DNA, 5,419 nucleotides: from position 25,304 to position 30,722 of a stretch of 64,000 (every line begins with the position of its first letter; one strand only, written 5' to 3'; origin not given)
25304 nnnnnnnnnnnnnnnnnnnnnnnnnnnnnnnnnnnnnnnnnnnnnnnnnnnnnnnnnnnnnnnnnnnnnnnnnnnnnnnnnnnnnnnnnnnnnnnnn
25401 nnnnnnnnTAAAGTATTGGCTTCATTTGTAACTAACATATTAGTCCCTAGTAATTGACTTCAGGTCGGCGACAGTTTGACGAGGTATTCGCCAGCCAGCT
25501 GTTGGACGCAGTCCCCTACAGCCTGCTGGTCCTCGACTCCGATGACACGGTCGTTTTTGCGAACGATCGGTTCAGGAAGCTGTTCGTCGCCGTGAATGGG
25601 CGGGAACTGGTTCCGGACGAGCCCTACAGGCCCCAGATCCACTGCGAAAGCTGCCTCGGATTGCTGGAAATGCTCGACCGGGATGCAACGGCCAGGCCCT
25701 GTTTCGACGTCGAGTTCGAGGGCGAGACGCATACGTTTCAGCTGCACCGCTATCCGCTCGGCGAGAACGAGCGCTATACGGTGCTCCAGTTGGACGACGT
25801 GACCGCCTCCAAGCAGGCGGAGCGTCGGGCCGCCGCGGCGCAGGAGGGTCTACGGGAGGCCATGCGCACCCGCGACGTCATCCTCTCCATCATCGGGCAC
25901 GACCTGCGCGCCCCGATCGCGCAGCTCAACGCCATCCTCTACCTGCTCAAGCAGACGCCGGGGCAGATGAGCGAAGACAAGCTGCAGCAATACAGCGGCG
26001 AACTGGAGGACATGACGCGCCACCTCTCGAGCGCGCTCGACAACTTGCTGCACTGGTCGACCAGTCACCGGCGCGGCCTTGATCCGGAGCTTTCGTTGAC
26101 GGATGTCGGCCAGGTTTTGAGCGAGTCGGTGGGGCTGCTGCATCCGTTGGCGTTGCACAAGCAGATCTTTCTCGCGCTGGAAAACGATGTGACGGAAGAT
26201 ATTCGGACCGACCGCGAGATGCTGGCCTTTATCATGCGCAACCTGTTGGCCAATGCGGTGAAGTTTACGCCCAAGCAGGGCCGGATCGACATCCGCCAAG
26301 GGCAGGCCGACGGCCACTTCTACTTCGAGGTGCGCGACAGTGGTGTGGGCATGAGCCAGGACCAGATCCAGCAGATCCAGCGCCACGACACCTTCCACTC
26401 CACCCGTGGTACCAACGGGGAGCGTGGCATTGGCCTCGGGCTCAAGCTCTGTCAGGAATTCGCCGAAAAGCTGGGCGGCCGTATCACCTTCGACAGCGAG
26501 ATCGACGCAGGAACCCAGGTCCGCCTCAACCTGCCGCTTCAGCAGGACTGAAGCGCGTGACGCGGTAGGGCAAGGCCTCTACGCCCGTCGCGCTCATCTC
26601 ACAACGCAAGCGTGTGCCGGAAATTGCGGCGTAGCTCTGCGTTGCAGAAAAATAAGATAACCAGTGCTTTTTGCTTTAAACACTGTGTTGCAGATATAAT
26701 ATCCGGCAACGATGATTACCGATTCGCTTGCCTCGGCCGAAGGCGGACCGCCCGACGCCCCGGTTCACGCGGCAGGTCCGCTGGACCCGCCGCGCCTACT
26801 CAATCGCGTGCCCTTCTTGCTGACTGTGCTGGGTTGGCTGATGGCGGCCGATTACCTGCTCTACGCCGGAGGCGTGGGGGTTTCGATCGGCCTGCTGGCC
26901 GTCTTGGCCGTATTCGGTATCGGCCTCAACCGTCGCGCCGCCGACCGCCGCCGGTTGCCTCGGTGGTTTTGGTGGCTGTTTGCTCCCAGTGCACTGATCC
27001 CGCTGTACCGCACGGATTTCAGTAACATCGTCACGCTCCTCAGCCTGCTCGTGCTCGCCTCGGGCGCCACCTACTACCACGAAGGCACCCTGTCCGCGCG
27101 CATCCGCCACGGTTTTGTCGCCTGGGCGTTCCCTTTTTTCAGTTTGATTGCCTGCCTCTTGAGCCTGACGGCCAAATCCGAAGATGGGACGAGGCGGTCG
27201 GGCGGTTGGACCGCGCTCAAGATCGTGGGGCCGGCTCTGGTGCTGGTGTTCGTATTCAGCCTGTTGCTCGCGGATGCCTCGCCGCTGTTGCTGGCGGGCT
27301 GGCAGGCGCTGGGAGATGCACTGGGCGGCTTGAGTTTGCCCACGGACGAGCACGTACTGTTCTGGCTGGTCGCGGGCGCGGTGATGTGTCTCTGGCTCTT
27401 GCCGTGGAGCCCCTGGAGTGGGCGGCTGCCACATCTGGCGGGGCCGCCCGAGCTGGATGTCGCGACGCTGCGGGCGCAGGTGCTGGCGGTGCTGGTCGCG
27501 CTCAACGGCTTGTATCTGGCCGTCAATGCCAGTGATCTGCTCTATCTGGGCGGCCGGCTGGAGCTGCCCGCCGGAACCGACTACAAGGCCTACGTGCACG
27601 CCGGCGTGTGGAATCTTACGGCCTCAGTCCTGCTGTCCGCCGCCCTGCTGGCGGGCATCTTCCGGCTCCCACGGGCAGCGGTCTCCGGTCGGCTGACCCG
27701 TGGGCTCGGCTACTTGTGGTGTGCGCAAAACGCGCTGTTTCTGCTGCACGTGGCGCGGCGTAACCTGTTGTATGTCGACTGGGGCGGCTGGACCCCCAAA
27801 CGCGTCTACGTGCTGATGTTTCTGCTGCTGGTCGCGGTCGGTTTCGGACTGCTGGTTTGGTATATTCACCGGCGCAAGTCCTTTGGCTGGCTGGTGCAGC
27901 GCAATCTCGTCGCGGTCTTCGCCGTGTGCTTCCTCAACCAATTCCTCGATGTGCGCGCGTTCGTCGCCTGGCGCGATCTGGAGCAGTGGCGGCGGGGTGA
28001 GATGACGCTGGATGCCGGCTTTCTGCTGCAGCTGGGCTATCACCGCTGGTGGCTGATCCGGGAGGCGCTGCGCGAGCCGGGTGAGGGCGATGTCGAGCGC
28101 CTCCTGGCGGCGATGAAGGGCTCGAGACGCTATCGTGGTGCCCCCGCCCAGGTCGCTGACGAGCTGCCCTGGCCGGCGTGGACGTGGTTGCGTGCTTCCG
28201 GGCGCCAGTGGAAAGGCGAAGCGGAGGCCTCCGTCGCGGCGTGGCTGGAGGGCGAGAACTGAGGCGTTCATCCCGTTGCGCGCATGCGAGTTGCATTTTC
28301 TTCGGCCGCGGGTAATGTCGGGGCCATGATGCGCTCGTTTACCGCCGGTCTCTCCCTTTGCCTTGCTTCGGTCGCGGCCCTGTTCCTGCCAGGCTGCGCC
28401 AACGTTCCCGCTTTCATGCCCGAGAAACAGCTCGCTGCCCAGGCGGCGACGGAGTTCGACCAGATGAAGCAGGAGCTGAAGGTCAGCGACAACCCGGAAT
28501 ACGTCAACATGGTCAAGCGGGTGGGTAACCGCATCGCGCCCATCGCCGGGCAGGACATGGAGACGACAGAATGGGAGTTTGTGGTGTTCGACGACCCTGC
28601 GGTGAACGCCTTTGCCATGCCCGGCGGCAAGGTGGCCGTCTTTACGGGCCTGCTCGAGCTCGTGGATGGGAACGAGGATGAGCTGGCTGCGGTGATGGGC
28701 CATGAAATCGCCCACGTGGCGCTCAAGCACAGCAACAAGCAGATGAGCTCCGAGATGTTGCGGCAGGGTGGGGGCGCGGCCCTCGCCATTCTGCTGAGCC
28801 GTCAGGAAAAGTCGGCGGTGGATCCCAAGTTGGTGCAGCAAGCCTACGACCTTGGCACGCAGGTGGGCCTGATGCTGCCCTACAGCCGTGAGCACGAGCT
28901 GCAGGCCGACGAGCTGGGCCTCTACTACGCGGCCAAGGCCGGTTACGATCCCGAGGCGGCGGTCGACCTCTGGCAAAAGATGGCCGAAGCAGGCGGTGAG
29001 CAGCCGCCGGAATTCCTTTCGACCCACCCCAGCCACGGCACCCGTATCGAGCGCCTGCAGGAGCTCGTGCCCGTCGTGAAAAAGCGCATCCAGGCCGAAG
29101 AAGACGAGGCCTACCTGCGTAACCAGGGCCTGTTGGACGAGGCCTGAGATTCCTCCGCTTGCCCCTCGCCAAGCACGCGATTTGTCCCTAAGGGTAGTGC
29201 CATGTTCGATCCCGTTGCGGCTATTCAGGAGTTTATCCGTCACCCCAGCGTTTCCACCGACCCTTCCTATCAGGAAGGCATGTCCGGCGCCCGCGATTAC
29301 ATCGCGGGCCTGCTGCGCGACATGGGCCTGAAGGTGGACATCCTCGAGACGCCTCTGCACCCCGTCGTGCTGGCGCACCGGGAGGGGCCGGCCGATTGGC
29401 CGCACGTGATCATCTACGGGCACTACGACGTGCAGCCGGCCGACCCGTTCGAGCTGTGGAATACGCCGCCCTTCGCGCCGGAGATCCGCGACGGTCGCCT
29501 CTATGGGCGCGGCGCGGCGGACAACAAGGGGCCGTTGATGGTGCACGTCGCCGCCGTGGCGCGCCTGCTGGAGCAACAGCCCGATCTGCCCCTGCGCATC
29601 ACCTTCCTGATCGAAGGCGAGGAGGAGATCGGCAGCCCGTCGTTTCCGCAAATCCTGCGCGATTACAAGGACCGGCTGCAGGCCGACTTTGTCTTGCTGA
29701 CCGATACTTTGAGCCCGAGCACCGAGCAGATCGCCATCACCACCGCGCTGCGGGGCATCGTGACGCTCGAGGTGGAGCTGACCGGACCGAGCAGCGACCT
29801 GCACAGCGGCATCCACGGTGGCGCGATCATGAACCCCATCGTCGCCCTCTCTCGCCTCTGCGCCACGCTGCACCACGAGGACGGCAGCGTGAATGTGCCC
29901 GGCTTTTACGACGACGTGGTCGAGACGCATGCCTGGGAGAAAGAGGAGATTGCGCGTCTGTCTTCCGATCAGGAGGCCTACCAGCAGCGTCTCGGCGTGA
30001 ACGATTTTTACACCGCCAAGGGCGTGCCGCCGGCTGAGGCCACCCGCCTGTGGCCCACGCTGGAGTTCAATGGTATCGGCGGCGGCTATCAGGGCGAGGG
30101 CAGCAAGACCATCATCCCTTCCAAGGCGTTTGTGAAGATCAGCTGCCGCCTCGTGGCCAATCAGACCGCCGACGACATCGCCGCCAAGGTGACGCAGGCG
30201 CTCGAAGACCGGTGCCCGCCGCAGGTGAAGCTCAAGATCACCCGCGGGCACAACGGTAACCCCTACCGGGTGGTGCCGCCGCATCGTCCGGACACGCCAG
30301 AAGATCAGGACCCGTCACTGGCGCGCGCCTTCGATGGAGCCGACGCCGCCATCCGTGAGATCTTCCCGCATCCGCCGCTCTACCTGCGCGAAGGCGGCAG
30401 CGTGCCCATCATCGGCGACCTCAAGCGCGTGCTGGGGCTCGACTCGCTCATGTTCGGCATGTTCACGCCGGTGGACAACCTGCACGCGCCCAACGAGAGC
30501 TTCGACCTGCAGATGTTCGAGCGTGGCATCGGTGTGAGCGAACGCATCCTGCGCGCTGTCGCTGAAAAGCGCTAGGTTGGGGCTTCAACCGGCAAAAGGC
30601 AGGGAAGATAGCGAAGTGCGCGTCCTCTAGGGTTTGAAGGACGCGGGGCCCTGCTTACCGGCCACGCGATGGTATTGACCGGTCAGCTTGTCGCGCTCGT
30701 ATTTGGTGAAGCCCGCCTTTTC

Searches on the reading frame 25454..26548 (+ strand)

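Call 36: search_protein_families(library=pfam, proteins=[window:25454-26548:+], max_evalue=0.0001)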
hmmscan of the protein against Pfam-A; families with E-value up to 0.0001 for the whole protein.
window:25454-26548:+ (365 aa): 1 family
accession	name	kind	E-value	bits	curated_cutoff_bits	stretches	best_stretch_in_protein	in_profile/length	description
PF02518.31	HATPase_c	-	3.3e-23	82.7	26.4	1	253-363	2-110/111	Histidine kinase-, DNA gyrase B-, and HSP90-like ATPase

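Call 79: search_protein_families(library=ncbifam, proteins=[window:25454-26548:+], max_evalue=0.001)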
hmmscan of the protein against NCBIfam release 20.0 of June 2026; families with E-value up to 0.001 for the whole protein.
window:25454-26548:+ (365 aa): 83 families (the best 25 are shown)
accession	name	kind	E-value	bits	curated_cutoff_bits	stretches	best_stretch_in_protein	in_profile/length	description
NF053520.1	HK_Porph_FimS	equivalog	1.8e-33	115.7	600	1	124-361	378-616/618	sensor histidine kinase FimS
NF047874.1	MASE3_PAS_HK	subfamily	6.4e-32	111.1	560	1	14-363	268-626/655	MASE3 domain-containing sensor histidine kinase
TIGR02966.1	phoR_proteo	equivalog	7.2e-32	110.7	334.2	1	15-358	10-331/333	phosphate regulon sensor histidine kinase PhoR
NF046044.1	PnpS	equivalog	1.1e-31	110.2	400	1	14-361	58-390/390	two-component system histidine kinase PnpS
TIGR02956.1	TMAO_torS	equivalog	1.1e-29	103.2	676.5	1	127-364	451-684/967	TMAO reductase system sensor histidine kinase/response regulator TorS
NF011874.0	PRK15347.1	equivalog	3.4e-29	101.5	852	1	135-364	393-616/921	two component system sensor kinase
NF041880.1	EPS_EpsF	equivalog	5.7e-29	101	900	1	16-353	149-482/492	response regulator EpsF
NF041947.1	LuxQ_Vibrio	equivalog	9.7e-29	99.8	1200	1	85-364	417-698/843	quorum-sensing autoinducer 2 sensor kinase/phosphatase LuxQ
NF045595.1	HK_scytonemin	equivalog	4.1e-27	94.8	865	1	115-363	390-636/637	scytonemin biosynthesis sensor histidine kinase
NF008312.0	PRK11100.1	equivalog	8.7e-26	90.8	356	1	125-363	238-475/477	two-component system sensor histidine kinase CreC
NF006800.0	PRK09303.1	equivalog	2.4e-25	89.3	342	1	130-364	141-379/383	histidine kinase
NF008468.0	PRK11360.1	equivalog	1.3e-24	86.5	646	1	84-364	340-610/616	two-component system sensor histidine kinase AtoS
NF041735.1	hist_kin_RppB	equivalog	3.2e-23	82.2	400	1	148-361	224-438/438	two-component system sensor histidine kinase RppB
NF008302.0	PRK11091.1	equivalog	8.4e-23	80.4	838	1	128-362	271-505/779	aerobic respiration two-component sensor histidine kinase ArcB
NF047405.1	SensHisKinSapS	equivalog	9.8e-23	81.1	550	1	128-361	108-332/341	two-component system sensor histidine kinase SapS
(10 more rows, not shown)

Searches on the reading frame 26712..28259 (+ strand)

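Call 36: search_protein_families(library=pfam, proteins=[window:26712-28259:+], max_evalue=0.0001)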
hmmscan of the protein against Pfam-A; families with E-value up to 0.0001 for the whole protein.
window:26712-28259:+ (516 aa): 1 family
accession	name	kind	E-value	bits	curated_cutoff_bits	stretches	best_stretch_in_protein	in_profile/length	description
PF13687.11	DUF4153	-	1.6e-34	120.2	27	1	98-443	13-364/373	Domain of unknown function (DUF4153)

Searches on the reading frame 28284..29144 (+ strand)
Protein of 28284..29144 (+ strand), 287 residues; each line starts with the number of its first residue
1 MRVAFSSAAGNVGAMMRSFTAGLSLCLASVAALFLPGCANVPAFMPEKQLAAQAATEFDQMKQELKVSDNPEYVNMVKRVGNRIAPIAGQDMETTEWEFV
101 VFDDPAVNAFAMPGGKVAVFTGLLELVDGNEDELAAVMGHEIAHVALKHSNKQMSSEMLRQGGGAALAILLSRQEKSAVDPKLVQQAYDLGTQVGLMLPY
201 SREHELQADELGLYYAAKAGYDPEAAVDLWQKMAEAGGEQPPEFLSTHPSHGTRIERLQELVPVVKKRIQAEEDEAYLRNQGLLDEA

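Call 64: search_protein_families(library=pfam, proteins=[window:28284-29144:+], max_evalue=0.0001)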
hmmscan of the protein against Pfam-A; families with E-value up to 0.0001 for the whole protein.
window:28284-29144:+ (287 aa): 1 family
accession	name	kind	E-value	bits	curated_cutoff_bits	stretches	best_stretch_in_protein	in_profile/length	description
PF01435.24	Peptidase_M48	-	1.6e-42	145.9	20.3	1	76-261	6-185/186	Peptidase family M48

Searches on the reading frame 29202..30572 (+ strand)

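Call 64: search_protein_families(library=pfam, proteins=[window:29202-30572:+], max_evalue=0.0001)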
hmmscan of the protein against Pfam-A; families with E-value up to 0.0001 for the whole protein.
window:29202-30572:+ (457 aa): 2 families
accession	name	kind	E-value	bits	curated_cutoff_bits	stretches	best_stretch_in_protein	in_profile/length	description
PF01546.33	Peptidase_M20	-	2.8e-28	99.7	24.6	1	70-451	1-205/206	Peptidase family M20/M25/M40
PF07687.19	M20_dimer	-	7.4e-15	55.3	21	1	182-340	2-105/107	Peptidase dimerisation domain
